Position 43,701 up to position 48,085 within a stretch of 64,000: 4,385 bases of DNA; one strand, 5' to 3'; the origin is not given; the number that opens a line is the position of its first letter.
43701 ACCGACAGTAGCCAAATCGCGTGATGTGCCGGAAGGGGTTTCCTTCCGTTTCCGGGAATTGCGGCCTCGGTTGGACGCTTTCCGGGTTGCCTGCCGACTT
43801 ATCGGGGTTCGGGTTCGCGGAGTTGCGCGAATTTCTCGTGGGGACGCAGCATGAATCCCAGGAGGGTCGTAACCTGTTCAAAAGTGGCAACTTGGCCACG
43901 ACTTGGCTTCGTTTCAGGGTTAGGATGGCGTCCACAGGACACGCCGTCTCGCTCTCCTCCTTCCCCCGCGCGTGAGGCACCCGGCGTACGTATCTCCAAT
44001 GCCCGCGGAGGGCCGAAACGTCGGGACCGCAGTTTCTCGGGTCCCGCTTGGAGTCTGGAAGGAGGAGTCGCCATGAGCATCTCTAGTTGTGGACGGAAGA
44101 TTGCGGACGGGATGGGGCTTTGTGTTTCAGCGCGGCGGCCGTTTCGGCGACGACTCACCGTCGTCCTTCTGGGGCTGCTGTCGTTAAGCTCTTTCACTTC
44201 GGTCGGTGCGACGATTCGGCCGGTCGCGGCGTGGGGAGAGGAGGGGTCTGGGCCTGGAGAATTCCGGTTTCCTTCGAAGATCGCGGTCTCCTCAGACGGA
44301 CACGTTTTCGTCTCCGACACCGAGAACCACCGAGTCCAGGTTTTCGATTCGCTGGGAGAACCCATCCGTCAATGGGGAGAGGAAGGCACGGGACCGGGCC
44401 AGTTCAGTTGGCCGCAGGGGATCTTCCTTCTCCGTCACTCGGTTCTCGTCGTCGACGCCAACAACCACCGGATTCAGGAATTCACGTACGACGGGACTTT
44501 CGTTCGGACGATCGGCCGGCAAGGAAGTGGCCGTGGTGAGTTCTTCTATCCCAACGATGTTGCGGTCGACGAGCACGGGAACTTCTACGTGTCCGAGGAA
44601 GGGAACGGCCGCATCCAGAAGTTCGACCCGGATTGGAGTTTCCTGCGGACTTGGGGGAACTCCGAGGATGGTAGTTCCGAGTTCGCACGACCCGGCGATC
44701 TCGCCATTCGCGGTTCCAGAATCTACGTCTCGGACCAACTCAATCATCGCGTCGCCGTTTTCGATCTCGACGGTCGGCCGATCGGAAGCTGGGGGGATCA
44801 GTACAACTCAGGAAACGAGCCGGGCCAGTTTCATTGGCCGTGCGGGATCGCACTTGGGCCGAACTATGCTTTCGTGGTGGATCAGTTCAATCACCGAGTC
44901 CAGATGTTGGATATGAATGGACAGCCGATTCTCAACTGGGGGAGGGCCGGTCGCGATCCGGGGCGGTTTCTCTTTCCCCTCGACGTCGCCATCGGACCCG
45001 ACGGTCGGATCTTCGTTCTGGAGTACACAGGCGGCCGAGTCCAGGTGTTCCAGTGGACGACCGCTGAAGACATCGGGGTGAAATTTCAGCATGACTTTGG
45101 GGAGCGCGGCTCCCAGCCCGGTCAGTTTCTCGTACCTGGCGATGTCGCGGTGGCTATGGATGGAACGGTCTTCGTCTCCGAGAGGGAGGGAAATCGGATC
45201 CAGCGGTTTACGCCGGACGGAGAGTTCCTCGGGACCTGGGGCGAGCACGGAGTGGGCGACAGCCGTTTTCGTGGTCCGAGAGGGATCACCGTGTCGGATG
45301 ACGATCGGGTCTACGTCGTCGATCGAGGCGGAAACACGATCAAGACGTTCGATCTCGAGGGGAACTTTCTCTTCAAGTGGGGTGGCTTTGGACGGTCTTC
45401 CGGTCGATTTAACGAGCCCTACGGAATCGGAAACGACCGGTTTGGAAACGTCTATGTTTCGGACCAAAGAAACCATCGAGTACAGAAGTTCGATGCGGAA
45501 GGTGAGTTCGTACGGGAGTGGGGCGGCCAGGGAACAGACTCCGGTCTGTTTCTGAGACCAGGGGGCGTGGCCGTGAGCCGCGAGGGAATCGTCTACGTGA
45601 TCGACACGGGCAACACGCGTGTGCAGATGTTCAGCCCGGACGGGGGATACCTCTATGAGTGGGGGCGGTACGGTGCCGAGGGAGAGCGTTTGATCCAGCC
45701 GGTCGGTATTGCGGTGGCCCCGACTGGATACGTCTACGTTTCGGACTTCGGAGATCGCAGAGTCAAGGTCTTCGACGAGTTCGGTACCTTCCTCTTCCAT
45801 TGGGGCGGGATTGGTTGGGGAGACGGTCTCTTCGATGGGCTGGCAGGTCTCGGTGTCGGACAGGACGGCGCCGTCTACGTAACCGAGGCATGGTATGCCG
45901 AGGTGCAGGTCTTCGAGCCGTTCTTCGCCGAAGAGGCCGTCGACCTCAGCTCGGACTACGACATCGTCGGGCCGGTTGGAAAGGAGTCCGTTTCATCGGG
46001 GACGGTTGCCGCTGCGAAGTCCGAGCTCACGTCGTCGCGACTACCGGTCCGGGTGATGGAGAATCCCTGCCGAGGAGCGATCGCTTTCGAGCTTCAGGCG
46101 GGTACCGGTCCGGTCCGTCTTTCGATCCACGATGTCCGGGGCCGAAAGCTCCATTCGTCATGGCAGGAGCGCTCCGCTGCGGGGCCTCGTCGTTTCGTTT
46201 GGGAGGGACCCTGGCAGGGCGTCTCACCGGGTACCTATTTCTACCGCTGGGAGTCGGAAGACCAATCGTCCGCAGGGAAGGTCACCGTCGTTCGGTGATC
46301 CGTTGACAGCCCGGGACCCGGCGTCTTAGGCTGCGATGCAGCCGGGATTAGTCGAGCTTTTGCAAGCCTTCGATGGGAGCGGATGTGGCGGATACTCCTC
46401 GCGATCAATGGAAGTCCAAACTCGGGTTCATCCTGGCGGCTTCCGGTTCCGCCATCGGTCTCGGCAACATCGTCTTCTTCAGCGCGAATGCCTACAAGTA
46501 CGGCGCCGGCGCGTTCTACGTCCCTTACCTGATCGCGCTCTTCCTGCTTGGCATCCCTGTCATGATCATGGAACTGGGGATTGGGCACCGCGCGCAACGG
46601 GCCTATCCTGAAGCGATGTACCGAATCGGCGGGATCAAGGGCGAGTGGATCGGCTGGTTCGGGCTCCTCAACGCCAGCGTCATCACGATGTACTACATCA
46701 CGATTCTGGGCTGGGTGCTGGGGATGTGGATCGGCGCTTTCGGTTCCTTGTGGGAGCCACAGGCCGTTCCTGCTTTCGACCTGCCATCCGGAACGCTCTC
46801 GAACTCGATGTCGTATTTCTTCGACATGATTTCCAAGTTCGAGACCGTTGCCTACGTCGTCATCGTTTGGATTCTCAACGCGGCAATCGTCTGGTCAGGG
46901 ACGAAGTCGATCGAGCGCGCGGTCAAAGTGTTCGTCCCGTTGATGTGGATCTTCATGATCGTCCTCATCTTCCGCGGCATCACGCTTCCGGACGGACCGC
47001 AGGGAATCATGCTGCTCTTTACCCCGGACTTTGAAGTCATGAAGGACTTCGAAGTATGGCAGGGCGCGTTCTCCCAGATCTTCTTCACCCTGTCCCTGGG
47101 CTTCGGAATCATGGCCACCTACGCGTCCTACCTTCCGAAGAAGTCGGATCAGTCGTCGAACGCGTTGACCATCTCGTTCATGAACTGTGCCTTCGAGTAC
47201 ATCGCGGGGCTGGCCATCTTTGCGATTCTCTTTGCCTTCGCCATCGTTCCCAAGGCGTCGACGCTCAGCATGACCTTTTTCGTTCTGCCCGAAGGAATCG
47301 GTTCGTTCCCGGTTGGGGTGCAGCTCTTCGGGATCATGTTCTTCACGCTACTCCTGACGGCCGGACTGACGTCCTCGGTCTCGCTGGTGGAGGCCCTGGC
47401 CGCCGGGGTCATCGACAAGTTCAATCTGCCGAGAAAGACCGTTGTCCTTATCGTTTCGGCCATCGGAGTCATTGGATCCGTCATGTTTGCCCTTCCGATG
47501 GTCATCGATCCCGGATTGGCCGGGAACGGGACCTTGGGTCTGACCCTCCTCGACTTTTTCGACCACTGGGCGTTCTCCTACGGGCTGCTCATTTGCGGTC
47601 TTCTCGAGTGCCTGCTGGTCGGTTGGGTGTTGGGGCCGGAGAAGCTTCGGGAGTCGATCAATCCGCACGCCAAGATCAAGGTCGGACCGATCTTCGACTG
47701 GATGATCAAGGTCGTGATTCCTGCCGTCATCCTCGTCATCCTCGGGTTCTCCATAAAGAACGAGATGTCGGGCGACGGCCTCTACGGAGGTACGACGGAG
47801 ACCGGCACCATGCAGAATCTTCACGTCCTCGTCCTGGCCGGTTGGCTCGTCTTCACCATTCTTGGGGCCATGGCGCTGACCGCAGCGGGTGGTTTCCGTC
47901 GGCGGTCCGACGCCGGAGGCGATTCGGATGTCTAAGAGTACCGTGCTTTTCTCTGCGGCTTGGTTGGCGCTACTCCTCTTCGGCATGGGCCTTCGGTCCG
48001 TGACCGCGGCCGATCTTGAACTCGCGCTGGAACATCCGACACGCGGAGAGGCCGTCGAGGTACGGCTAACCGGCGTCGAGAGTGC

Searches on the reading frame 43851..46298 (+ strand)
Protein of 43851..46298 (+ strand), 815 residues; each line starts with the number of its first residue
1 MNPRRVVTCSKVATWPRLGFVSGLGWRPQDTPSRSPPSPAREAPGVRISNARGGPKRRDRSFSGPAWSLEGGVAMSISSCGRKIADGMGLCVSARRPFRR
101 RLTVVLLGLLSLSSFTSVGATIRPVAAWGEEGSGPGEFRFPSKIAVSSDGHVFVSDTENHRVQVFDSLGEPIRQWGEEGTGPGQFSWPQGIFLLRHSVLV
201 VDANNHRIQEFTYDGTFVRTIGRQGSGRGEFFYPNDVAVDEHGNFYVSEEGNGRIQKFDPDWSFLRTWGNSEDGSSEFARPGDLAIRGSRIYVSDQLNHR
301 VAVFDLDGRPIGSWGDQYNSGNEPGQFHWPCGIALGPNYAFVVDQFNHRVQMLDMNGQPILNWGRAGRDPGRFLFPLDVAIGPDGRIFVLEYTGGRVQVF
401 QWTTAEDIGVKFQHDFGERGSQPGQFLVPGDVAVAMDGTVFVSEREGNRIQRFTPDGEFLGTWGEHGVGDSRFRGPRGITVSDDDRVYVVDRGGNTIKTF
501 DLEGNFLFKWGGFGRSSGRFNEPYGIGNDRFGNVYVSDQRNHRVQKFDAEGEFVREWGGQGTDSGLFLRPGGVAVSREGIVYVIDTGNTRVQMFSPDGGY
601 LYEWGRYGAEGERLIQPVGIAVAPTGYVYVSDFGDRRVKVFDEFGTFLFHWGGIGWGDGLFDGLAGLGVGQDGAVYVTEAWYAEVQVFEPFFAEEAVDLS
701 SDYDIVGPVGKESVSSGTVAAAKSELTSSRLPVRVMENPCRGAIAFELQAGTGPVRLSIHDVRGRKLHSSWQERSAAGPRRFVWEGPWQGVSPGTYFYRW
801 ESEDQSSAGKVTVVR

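Call 47: search_protein_families(library=pfam, proteins=[window:43851-46298:+], max_evalue=0.0001)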
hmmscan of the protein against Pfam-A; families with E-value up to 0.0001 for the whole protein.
window:43851-46298:+ (815 aa): 8 families
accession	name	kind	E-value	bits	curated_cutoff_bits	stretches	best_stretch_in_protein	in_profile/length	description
PF01436.27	NHL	-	1.8e-58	192.2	20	2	138-165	1-28/28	NHL repeat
PF17170.10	DUF5128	-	7.1e-25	88.3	22.9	1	196-267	54-127/321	6-bladed beta-propeller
PF25021.1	TEN_NHL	-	2.4e-14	53.5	27.1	0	609-634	25-50/357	Teneurin NHL domain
PF08450.18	SGL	-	1.9e-11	44.5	26.3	0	572-648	138-217/246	SMP-30/Gluconolactonase/LRE-like region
PF13449.12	Phytase-like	-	5.7e-09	36.7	27.6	0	237-268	73-104/284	Esterase-like activity of phytase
PF24684.1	Vgb_lyase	-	1.2e-07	31.3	50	1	375-583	98-280/290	Virginiamycin B lyase family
PF22701.2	Mala_s_1-like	-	1.5e-05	25.3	27.5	0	198-272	53-128/195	Mal s 1 allergenic protein-like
PF06739.17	SBBP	-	4.4e-05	23.8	20.5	0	522-536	14-28/38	Beta-propeller repeat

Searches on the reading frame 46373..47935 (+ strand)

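Call 47: search_protein_families(library=pfam, proteins=[window:46373-47935:+], max_evalue=0.0001)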
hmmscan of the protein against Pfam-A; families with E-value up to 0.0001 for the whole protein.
window:46373-47935:+ (520 aa): 1 family
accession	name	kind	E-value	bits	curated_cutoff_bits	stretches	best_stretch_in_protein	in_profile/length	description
PF00209.24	SNF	-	2e-69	235.1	27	2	156-463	178-483/524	Sodium:neurotransmitter symporter family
